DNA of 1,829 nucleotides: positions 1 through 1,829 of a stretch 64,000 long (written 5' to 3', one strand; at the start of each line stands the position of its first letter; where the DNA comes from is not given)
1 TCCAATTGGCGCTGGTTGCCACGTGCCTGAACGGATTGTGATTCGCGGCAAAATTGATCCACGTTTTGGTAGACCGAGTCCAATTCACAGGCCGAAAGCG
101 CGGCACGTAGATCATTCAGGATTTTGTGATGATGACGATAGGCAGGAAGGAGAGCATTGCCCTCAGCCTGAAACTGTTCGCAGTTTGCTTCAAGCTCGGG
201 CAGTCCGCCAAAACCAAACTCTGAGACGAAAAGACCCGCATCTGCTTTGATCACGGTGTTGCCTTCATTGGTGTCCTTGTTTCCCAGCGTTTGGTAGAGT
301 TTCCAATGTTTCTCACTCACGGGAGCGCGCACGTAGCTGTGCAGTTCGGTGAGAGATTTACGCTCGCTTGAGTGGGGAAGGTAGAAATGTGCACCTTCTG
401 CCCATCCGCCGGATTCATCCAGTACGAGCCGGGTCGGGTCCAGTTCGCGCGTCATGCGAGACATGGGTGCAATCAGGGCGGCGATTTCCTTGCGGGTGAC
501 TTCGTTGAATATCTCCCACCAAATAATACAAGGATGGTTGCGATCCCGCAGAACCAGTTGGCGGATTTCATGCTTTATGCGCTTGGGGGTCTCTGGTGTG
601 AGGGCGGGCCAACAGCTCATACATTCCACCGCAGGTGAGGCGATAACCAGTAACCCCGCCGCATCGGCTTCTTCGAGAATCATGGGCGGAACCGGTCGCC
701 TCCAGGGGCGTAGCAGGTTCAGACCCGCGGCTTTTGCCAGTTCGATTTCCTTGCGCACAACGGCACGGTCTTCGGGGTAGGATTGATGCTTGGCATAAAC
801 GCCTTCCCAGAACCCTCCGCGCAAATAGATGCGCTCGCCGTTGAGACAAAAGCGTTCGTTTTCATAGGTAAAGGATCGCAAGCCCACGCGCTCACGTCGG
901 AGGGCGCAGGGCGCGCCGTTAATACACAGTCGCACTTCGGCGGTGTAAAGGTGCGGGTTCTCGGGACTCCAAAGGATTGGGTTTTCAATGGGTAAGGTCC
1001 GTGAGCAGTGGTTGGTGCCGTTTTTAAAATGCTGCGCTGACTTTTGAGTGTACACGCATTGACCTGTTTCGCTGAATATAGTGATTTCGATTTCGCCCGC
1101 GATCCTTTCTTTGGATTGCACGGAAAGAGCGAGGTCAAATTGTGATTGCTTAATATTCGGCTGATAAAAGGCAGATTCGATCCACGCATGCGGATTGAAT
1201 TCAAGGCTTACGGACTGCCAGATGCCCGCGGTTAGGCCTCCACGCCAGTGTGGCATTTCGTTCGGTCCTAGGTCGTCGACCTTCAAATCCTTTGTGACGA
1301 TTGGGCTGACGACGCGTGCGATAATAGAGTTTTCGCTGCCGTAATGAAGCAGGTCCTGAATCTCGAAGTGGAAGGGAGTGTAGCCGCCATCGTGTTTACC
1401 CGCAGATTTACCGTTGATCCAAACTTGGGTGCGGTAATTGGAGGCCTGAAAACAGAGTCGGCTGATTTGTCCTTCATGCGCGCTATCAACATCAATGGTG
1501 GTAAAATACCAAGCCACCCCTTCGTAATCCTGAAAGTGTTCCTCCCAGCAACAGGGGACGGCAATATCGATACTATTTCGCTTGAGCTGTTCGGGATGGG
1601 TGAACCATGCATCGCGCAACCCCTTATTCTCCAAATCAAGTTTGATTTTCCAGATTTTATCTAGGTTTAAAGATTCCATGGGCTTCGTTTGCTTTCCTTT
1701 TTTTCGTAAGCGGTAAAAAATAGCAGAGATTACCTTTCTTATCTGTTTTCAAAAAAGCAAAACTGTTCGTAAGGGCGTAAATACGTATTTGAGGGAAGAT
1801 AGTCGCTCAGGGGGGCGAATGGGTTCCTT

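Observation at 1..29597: Sulfatase-dense polysaccharide utilisation island with no transporter or SusC/D pair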

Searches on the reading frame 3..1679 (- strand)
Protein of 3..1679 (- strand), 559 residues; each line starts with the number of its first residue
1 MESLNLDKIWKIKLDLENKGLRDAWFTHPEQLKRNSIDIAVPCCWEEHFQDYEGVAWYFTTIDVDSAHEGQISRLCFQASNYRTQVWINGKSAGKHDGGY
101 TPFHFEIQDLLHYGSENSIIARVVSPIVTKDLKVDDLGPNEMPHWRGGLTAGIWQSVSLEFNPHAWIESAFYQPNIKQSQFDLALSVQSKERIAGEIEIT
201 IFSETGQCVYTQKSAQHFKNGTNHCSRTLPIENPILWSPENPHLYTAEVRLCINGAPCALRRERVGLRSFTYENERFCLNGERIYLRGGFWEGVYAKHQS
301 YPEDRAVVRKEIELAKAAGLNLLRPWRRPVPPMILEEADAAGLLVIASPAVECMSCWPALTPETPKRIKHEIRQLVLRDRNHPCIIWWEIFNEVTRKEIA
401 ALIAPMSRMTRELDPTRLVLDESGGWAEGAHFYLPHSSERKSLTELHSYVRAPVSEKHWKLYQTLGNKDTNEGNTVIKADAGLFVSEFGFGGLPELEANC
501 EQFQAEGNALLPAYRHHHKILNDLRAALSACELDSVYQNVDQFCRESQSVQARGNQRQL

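Call 12: find_related_loci(query=window:3-1679:-, collection=genome_contigs, flank=10000)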
Query window:3-1679:- (559 aa) in genome_contigs; peptide patterns used: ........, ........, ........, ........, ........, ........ (x = any residue, [..] = any of these).
30 stretches matched a pattern; 17 encode a relative of the query (tblastn E <= 1e-3); 16 distinct loci.
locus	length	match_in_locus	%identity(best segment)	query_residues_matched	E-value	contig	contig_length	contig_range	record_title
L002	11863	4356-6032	89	1-559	0e+0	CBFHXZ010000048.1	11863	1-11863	MAG: Coraliomargaritaceae bacterium isolate Co_bin_334_indper genome assembly, contig: Co_bin_334_indper_c48, whole geno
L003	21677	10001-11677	73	1-559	0e+0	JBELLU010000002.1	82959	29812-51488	MAG: Opitutia bacterium isolate REMEI169_ass_metaspades_bin.53 NODE_223_length_82959_cov_62.163104, whole genome shotgun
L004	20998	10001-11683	66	1-559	0e+0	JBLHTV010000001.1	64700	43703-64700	MAG: Lentimonas sp. isolate 3300047667_15 Ga0491197_0000278, whole genome shotgun sequence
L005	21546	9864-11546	65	1-559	0e+0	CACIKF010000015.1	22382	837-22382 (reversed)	Puniceicoccaceae bacterium isolate AG-913-J04 genome assembly, contig: AG-913-J04_NODE_15, whole genome shotgun sequence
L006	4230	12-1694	65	1-559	0e+0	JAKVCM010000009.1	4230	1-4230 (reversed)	MAG: Puniceicoccaceae bacterium isolate ALOHA_ZT_54 ZT-Puniceicoccaceae-1_9, whole genome shotgun sequence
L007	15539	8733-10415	66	1-559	0e+0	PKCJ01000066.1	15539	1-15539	MAG: Opitutia bacterium isolate Verruco1 c_000000000713, whole genome shotgun sequence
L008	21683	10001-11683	61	1-559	0e+0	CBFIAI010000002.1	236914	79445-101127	MAG: Coraliomargaritaceae bacterium isolate Co_bin_627_permissive genome assembly, contig: Co_bin_627_permissive_c2, who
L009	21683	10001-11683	60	1-559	0e+0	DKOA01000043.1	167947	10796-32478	MAG TPA_asm: Opitutia bacterium UBA7374 UBA7374_contig_2236, whole genome shotgun sequence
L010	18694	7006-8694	61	1-559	0e+0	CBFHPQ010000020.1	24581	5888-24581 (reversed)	MAG: Coraliomargaritaceae bacterium isolate AGTU_94_bin_43_indstr genome assembly, contig: AGTU_94_bin_43_indstr_c20, wh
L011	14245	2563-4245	59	1-559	0e+0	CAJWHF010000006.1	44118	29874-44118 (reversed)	MAG TPA_asm: uncultured Opitutae bacterium isolate ERR599050_bin.126_MetaBAT_v2.12.1_MAG genome assembly, contig: NODE_1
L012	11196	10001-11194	63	1-398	1e-166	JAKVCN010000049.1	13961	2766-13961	MAG: Puniceicoccaceae bacterium isolate ALOHA_ZT_55 ZT-Puniceicoccaceae-2_49, whole genome shotgun sequence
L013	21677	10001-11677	67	1-559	0e+0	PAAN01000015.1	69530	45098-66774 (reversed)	MAG: Coraliomargarita sp. isolate NAT145 9321, whole genome shotgun sequence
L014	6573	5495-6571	60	1-357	6e-150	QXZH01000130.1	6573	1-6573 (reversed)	MAG: Opitutaceae bacterium isolate NorthSea_HE361-14_B30 BWM14_Refined_14_130, whole genome shotgun sequence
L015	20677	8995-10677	43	2-559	3e-157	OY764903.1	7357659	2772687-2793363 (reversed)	MAG: Bryobacteraceae bacterium isolate d7944118-f527-4ba8-a886-cdd3ae4bc3f8 genome assembly, chromosome: 1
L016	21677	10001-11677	67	1-559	0e+0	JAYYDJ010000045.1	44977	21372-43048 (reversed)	MAG: Verrucomicrobiota bacterium isolate XS_MAG35 XS_MAG35_0045, whole genome shotgun sequence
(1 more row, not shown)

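Call 15: search_protein_families(library=pfam, proteins=[L002:7226-8671:+, L003:16151-19618:-, L004:18056-19843:+, L004:19777-20997:+, L005:1721-3343:+, L011:10179-11606:+, L011:11659-12969:+, L010:13172-14905:-, L010:14992-17553:-, L008:19358-21682:+])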
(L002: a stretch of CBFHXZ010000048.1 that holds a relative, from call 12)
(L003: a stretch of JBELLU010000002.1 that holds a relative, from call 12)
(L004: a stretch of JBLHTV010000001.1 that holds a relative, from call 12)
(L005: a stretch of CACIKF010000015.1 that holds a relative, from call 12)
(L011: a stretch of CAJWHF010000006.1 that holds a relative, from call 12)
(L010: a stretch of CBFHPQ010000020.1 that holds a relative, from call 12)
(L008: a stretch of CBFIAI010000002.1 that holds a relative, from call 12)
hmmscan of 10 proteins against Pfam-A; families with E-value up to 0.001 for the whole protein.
L002:7226-8671:+ (482 aa): 4 families
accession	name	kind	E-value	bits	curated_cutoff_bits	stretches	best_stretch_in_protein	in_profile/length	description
PF13347.12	MFS_2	-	1.6e-64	218.5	27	1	36-464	2-426/427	MFS/sugar transport protein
PF07690.21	MFS_1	-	3.8e-16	59.4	33.4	1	55-408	19-344/347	Major Facilitator Superfamily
PF12832.13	MFS_1_like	-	8.1e-09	35.4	25.2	1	62-374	29-324/373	MFS_1 like family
PF03209.21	PUCC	-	0.00069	19.2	21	1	66-163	13-119/401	PUCC protein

L003:16151-19618:- (1156 aa): 5 families
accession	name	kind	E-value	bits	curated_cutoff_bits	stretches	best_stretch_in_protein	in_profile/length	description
PF17132.9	Glyco_hydro_106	-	4.9e-191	637.4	29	1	53-906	3-738/743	alpha-L-rhamnosidase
PF00754.31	F5_F8_type_C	-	1e-07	32.6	28.2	1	217-323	13-118/127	F5/8 type C domain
PF22633.2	F5_F8_type_C_2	-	1.2e-05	26.3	27.8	1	221-314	2-90/91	NedA-like, galactose-binding domain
PF02837.24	Glyco_hydro_2_N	-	2.5e-05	24.7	28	1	989-1108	32-140/169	Glycosyl hydrolases family 2, sugar binding domain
PF22666.2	Glyco_hydro_2_N2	-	5.1e-05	23.8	27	1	1034-1107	49-123/167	Glycosyl hydrolase 2 galactose-binding domain-like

L004:18056-19843:+ (596 aa): 3 families
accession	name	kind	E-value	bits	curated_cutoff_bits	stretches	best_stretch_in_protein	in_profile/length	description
PF00916.26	Sulfate_transp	-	2.2e-57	195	23.2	1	40-406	3-380/380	Sulfate permease family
PF01740.26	STAS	-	3.2e-13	49.8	22.6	1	460-552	5-97/106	STAS domain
PF16983.11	MFS_MOT1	-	0.00015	22.5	30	1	262-383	4-111/111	Molybdate transporter of MFS superfamily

L004:19777-20997:+ (407 aa): 0 families

L005:1721-3343:+ (541 aa): 1 family
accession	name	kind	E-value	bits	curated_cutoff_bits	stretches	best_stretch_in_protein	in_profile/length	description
PF03629.24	SASA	-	5.6e-23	82.2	24.8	2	299-409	119-223/226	Carbohydrate esterase, sialic acid-specific acetylesterase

L011:10179-11606:+ (476 aa): 2 families
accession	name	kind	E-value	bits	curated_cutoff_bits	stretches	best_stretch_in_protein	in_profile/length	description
PF01458.23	SUFBD_core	-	2.3e-76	256.7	27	1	213-447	1-232/232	SUF system FeS cluster assembly, SufBD core domain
PF19295.5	SufBD_N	-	2.9e-12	47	23.5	1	54-210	24-171/172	SufBD protein N-terminal region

L011:11659-12969:+ (437 aa): 2 families
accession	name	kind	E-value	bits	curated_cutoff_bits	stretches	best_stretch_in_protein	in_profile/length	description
PF01458.23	SUFBD_core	-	2.1e-72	243.8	27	1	177-407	5-232/232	SUF system FeS cluster assembly, SufBD core domain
PF19295.5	SufBD_N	-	5.1e-10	39.7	23.5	1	13-169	15-170/172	SufBD protein N-terminal region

L010:13172-14905:- (578 aa): 3 families
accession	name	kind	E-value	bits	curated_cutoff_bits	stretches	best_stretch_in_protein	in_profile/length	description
PF01368.27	DHH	-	3.9e-23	82.5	28.1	1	84-241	2-125/125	DHH family, N-terminal domain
PF17768.7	RecJ_OB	-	2.2e-15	57.1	27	1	471-574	5-107/107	RecJ OB domain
PF02272.25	DHHA1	-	9.8e-15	55.3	25.9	1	366-452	10-100/102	DHHA1 domain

L010:14992-17553:- (854 aa): 5 families
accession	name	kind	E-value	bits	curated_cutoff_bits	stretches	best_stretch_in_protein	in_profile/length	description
PF02355.23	SecD_SecF_C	-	6.4e-72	241.4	20.5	2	648-829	14-188/189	Protein export membrane protein SecD/SecF, C-terminal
PF22599.2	SecDF_P1_head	-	2.5e-22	79.3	27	1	252-343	15-108/114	SecDF, P1 head subdomain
PF21760.3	SecD_1st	-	9.6e-14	51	27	1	154-213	2-59/60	Protein translocase subunit SecDF, P1 domain, N-terminal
PF03176.21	MMPL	-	7.2e-10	38.8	20.5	1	371-511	148-293/333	MMPL family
PF07549.19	Sec_GG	-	1e-05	25.3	20.3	0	118-139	6-27/28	SecD/SecF GG Motif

L008:19358-21682:+ (775 aa): 1 family
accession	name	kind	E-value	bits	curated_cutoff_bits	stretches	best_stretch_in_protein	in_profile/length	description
PF03648.19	Glyco_hydro_67N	-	4e-05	24.3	24.3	1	65-156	29-120/120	Glycosyl hydrolase family 67 N-terminus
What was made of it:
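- On GPH (glycoside-pentoside-hexuronide):cation symporter, MFS_2: L002 orthologue matches PF13347 at E 1.6e-64 (call 15).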

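Call 17: search_protein_families(library=ncbifam, proteins=[window:3-1679:-], max_evalue=0.01)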
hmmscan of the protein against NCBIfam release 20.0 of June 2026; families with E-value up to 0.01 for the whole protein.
window:3-1679:- (559 aa): 11 families
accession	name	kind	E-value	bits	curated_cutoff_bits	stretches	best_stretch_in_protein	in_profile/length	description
NF007538.0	PRK10150.1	equivalog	5.8e-45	153.7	544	1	4-419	13-448/607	beta-glucuronidase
NF041462.1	GalA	equivalog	7.7e-42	143.3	900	1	53-420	81-434/763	beta-galactosidase GalA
NF052611.1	beta_gal_Bga2A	equivalog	2e-37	128.7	999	1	50-423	109-484/1007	beta-galactosidase, LacZ type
NF041463.1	GalB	equivalog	9.5e-31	106.4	900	1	52-419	132-508/869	beta-galactosidase GalB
NF050095.1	BetGlucuronLacZ4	equivalog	2.3e-29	102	950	1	21-419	19-435/666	beta-glucuronidase LacZ4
NF007074.0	PRK09525.1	subfamily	1.9e-27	95.5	1221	1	57-425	123-491/1027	beta-galactosidase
NF049890.1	Bet1-4galacdseBT4151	equivalog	6.5e-27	93.9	1500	1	25-345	78-400/952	exo-beta-1,4-galactosidase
NF007666.0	PRK10340.1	equivalog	2e-25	88.9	1284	1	58-422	113-475/1030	beta-galactosidase subunit alpha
NF049877.1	GlucurArabfur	equivalog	2.6e-21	75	1800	1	4-416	370-790/1400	beta-d-glucuronidase/beta-L-arabinofuranosidase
NF049891.1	Bet1-4galacdseBT4156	equivalog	1e-19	69.9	1700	1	56-393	79-407/946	exo-beta-1,4-galactosidase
NF041100.1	betagal_LacZ_Ttogales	equivalog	2e-19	68.8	2000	1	52-433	106-480/1090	beta-galactosidase LacZ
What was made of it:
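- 3..1679 (-): GH2 beta-galactosidase-like gene, N-terminal 559 codons only. The full gene encodes 960 aa and runs off the left edge. No signal peptide, so cytoplasmic. NCBIfam GH2 models match below their cut-offs (call 17).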

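Call 44: find_homologous_proteins(query=window:3-1679:-, max_evalue=1e-50)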
Query window:3-1679:- (559 aa): 351 proteins with E <= 1e-50 among 8000 candidates; the best 120 are listed.
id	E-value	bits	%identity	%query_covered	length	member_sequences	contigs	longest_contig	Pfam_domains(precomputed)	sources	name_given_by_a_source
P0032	0.0e+0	1325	100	100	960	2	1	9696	PF02837.25,PF02836.24,PF00703.28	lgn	-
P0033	0.0e+0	1203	90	100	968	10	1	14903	PF02837.25,PF02836.24,PF00703.28,PF22666.3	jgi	jgi:hypothetical protein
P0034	0.0e+0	1167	87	100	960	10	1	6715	PF02837.25,PF02836.24,PF00703.28,PF22666.3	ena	-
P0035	0.0e+0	1046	79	100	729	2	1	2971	PF02837.25,PF02836.24,PF00703.28,PF22666.3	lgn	-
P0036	0.0e+0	1023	76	100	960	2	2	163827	PF02837.25,PF02836.24,PF00703.28,PF22666.3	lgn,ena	-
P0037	2.7e-265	899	67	100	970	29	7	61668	PF02837.25,PF02836.24,PF00703.28,PF22666.3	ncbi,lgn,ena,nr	ncbi:MAG: glycoside hydrolase family 2 TIM barrel-domain containing protein [Opitutae bacterium]|nr:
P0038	1.4e-264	897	68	100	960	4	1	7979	PF02837.25,PF02836.24,PF00703.28,PF22666.3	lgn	-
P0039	4.0e-260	882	67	100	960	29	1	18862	PF02837.25,PF02836.24,PF00703.28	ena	-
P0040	6.0e-260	882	66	100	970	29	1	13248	PF02837.25,PF02836.24,PF00703.28,PF22666.3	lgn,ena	-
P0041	4.0e-258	876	66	100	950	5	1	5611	PF02837.25,PF02836.24,PF00703.28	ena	-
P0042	1.4e-257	874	65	100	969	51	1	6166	PF02837.25,PF02836.24,PF00703.28,PF22666.3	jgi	jgi:hypothetical protein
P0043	3.6e-257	873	65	100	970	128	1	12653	PF02837.25,PF02836.24,PF00703.28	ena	-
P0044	3.9e-257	873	65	100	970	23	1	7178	PF02837.25,PF02836.24,PF00703.28,PF22666.3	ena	-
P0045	4.2e-257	872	66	100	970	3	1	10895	PF02837.25,PF02836.24,PF00703.28,PF22666.3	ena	-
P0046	1.4e-256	871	65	100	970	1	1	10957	PF02837.25,PF02836.24,PF00703.28,PF22666.3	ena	-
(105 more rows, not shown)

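Call 45: find_encoding_contigs(protein=P0032, flank=10000, max_places=3)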
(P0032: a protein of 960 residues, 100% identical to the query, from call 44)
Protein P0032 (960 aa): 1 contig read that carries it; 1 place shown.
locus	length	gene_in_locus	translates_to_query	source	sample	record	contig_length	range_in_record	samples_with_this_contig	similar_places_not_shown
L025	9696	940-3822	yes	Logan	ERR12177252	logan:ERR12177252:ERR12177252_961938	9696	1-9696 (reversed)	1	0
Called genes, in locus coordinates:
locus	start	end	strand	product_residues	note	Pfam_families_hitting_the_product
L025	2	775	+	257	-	?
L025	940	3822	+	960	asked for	PF02837:Glyco_hydro_2_N, PF00703:Glyco_hydro_2, PF02836:Glyco_hydro_2_C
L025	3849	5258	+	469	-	PF07690:MFS_1, PF13347:MFS_2, PF12832:MFS_1_like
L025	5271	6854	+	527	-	PF00884:Sulfatase, PF01663:Phosphodiest, PF16347:SGSH_C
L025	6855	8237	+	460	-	PF00884:Sulfatase, PF01663:Phosphodiest, PF16347:SGSH_C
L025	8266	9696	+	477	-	?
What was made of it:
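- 3..1679 (-): The full-length protein P0032 is 100% identical over the 559 aa and carries Pfam GH2_N, GH2 and GH2_C (calls 44, 45).
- On GPH (glycoside-pentoside-hexuronide):cation symporter, MFS_2: The L025 protein has precomputed MFS_2 and MFS_1 hits (call 45).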

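Call 46: find_encoding_contigs(protein=P0036, flank=10000, max_places=2)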
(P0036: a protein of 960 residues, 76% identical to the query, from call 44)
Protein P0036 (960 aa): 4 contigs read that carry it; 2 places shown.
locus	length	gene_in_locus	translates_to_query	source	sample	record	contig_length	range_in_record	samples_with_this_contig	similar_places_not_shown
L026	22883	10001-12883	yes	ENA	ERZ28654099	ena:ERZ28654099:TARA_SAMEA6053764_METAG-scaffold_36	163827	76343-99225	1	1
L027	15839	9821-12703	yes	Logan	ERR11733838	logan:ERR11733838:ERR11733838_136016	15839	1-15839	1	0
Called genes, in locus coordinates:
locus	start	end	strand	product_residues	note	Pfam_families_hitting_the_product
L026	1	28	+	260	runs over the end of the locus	-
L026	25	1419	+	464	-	PF00884:Sulfatase, PF01663:Phosphodiest (faint), PF16347:SGSH_C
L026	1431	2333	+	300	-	PF12833:HTH_18, PF00165:HTH_AraC (weak)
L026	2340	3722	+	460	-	PF00884:Sulfatase, PF01663:Phosphodiest, PF16347:SGSH_C (weak)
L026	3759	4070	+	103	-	-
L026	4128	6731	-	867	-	PF00884:Sulfatase, PF01663:Phosphodiest (faint), PF16347:SGSH_C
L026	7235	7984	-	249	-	-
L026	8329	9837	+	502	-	PF00884:Sulfatase, PF01663:Phosphodiest (faint)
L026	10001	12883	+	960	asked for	PF02837:Glyco_hydro_2_N, PF22666:Glyco_hydro_2_N2 (faint), PF00703:Glyco_hydro_2, PF02836:Glyco_hydro_2_C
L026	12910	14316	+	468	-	PF07690:MFS_1, PF13347:MFS_2, PF12832:MFS_1_like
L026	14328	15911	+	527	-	PF00884:Sulfatase, PF01663:Phosphodiest (faint), PF16347:SGSH_C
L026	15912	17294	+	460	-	PF00884:Sulfatase, PF01663:Phosphodiest (weak), PF16347:SGSH_C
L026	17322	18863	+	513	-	PF00884:Sulfatase, PF16347:SGSH_C (weak)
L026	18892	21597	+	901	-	PF02837:Glyco_hydro_2_N, PF22666:Glyco_hydro_2_N2, PF00703:Glyco_hydro_2, PF02836:Glyco_hydro_2_C, PF18565:Glyco_hydro2_C5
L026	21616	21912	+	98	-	-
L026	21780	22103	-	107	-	PF00884:Sulfatase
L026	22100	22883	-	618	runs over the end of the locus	PF00884:Sulfatase, PF01663:Phosphodiest (weak), PF16347:SGSH_C (weak)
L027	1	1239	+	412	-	?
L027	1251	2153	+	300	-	PF12833:HTH_18, PF00165:HTH_AraC (weak)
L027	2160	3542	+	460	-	PF00884:Sulfatase, PF01663:Phosphodiest, PF16347:SGSH_C (weak)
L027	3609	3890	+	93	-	-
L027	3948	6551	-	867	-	PF00884:Sulfatase, PF01663:Phosphodiest (faint), PF16347:SGSH_C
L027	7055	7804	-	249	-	-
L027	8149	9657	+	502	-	PF00884:Sulfatase, PF01663:Phosphodiest (faint)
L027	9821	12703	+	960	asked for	PF02837:Glyco_hydro_2_N, PF22666:Glyco_hydro_2_N2 (faint), PF00703:Glyco_hydro_2, PF02836:Glyco_hydro_2_C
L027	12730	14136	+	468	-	PF07690:MFS_1, PF13347:MFS_2, PF12832:MFS_1_like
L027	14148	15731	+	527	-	PF00884:Sulfatase, PF01663:Phosphodiest (faint), PF16347:SGSH_C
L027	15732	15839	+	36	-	?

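Call 56: search_protein_families(library=ncbifam, proteins=[L025:3849-5255:+], max_evalue=0.001)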
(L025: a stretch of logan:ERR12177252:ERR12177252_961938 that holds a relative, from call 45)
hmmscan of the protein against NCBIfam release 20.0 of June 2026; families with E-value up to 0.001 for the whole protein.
L025:3849-5255:+ (469 aa): 7 families
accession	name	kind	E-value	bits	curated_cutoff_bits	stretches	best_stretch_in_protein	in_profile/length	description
TIGR00792.1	gph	subfamily_domain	1.5e-57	195.2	231.35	1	20-465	1-437/437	glycoside-pentoside-hexuronide (GPH):cation symporter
NF007749.0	PRK10429.1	equivalog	1.3e-44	152.8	456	1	14-466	2-451/473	melibiose:sodium transporter MelB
NF007237.0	PRK09669.1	subfamily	8.5e-33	113.7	610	1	12-466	3-446/461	putative symporter YagG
NF007353.0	PRK09848.1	equivalog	1e-31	110.3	528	1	14-466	4-445/457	glucuronide transporter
NF008526.0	PRK11462.1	equivalog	7.7e-21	74.4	836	1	15-462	6-442/460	glycoside-pentoside-hexuronide family transporter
TIGR01301.1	GPH_sucrose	subfamily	5.2e-07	28.9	511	1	45-154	30-149/476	sucrose/proton symporter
TIGR04259.1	oxa_formateAnti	equivalog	7.5e-05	21.7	335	1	48-146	246-333/405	oxalate/formate MFS antiporter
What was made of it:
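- On GPH (glycoside-pentoside-hexuronide):cation symporter, MFS_2: TIGR00792 scores 195 bits, below its cut-off of 231, with MelB-like hits (call 56).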
